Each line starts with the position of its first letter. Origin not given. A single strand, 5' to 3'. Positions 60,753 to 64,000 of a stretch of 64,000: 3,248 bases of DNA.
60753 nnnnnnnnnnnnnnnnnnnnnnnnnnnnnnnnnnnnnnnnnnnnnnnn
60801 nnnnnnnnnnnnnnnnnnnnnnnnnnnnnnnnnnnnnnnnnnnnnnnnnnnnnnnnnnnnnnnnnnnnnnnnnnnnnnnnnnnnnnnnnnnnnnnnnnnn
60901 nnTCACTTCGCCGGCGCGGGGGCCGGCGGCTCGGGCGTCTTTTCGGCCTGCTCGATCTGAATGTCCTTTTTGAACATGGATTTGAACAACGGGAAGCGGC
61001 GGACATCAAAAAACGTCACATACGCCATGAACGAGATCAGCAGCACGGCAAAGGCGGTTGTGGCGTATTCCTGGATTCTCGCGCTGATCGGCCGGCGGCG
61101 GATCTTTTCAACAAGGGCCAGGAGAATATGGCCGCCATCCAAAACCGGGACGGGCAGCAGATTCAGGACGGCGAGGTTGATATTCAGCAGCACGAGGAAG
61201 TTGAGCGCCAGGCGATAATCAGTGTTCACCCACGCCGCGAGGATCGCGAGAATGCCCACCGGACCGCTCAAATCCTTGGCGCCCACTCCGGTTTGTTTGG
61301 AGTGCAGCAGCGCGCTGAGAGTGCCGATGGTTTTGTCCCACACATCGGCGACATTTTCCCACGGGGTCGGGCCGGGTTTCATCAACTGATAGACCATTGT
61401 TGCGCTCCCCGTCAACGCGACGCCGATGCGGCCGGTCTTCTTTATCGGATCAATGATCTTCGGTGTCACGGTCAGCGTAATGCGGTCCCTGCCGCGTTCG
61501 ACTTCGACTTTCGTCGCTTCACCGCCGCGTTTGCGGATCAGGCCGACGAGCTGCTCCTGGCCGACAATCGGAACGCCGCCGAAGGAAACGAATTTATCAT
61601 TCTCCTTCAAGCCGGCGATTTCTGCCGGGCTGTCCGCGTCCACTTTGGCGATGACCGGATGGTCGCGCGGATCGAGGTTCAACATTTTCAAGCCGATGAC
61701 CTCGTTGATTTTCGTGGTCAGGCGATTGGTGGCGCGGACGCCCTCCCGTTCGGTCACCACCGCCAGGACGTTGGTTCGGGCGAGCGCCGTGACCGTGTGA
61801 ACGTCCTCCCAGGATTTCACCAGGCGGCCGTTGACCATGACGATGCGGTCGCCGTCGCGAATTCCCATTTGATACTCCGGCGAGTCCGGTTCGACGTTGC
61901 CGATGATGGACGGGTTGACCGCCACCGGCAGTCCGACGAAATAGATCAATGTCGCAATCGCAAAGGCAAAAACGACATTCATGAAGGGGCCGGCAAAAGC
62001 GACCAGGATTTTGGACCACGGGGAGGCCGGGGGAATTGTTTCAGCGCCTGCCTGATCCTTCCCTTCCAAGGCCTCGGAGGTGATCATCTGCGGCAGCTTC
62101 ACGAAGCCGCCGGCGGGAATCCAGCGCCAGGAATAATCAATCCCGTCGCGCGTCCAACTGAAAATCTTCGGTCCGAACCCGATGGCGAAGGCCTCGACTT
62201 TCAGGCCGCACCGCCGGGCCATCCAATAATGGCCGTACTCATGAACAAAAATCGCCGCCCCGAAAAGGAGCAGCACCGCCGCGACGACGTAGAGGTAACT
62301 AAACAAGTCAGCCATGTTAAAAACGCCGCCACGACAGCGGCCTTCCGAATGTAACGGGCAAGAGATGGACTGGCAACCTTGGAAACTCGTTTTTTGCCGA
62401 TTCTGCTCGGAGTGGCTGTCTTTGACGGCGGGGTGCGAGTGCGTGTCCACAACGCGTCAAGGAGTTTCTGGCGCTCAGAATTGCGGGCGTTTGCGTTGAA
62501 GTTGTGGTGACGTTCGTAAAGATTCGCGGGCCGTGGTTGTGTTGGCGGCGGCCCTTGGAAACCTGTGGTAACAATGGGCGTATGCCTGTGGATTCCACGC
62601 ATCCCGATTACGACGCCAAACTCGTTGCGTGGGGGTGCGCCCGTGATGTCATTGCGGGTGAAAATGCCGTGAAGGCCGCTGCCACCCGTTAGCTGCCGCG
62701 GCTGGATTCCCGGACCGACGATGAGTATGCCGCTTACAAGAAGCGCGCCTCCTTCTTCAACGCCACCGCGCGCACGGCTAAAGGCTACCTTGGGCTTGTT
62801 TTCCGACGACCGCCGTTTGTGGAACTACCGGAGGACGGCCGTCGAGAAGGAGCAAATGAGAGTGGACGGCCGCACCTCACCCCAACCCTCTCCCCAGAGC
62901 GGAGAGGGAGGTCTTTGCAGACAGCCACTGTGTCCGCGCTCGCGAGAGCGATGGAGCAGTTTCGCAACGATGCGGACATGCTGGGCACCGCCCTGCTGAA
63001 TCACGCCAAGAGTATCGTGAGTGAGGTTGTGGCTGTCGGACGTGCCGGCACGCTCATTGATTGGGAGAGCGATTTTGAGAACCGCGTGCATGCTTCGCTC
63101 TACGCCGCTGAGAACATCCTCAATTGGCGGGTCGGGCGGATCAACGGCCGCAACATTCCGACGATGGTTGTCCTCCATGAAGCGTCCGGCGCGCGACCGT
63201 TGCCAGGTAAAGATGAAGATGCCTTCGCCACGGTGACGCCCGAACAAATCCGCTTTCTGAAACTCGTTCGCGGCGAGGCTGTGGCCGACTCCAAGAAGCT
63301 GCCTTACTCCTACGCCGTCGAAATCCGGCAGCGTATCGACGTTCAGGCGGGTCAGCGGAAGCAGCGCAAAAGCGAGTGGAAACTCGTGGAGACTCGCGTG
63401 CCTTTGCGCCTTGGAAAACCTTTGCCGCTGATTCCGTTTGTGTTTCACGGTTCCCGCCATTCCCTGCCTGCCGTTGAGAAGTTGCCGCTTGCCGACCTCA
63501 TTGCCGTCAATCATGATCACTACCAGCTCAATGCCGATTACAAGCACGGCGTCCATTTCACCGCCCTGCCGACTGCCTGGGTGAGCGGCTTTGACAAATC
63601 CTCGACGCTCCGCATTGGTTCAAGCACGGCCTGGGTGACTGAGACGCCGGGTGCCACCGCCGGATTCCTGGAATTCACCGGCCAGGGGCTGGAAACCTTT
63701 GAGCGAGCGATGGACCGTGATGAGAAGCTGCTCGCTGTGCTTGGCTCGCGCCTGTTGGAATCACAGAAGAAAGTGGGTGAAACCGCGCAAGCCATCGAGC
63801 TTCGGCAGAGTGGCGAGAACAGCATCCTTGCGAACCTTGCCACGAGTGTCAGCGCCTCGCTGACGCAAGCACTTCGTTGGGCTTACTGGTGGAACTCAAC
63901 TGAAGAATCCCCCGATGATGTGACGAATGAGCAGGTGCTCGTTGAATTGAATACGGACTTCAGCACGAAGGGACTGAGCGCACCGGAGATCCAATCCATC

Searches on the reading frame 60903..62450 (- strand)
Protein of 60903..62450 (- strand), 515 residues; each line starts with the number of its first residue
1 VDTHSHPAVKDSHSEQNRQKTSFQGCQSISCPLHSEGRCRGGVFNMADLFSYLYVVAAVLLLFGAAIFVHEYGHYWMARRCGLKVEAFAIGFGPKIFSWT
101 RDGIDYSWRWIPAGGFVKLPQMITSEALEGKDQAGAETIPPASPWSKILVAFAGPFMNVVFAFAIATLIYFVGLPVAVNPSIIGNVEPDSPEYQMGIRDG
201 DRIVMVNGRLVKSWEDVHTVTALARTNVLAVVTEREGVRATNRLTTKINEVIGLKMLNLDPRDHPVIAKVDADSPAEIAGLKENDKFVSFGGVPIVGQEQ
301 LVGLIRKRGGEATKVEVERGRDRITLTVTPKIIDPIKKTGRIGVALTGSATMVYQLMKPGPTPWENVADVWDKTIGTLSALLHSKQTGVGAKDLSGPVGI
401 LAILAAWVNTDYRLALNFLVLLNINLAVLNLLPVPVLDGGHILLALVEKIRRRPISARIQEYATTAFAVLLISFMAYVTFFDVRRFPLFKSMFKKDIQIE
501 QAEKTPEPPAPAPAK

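Call 23: search_protein_families(library=pfam, max_evalue=0.00001, proteins=[window:60903-62450:-])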
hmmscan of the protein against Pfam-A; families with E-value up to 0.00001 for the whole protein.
window:60903-62450:- (515 aa): 4 families
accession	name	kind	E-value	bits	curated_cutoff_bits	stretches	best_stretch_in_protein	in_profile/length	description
PF02163.28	Peptidase_M50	-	4.4e-58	196.7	27.2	1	59-472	2-219/221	Peptidase family M50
PF17820.7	PDZ_6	-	5.9e-17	61.6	27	2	266-319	1-54/54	PDZ domain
PF13180.12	PDZ_2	-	2.1e-14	54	27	1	252-328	3-78/80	PDZ domain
PF00595.29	PDZ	-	2.4e-11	44.3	23.2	0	180-231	26-78/81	PDZ domain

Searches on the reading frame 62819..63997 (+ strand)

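Call 23: search_protein_families(library=pfam, max_evalue=0.00001, proteins=[window:62819-63997:+])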
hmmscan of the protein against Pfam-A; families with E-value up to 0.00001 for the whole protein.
window:62819-63997:+ (393 aa): 1 family
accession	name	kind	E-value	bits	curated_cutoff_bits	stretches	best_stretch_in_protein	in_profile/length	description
PF13264.11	DUF4055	-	1e-38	133.1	25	1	223-358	1-139/140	Domain of unknown function (DUF4055)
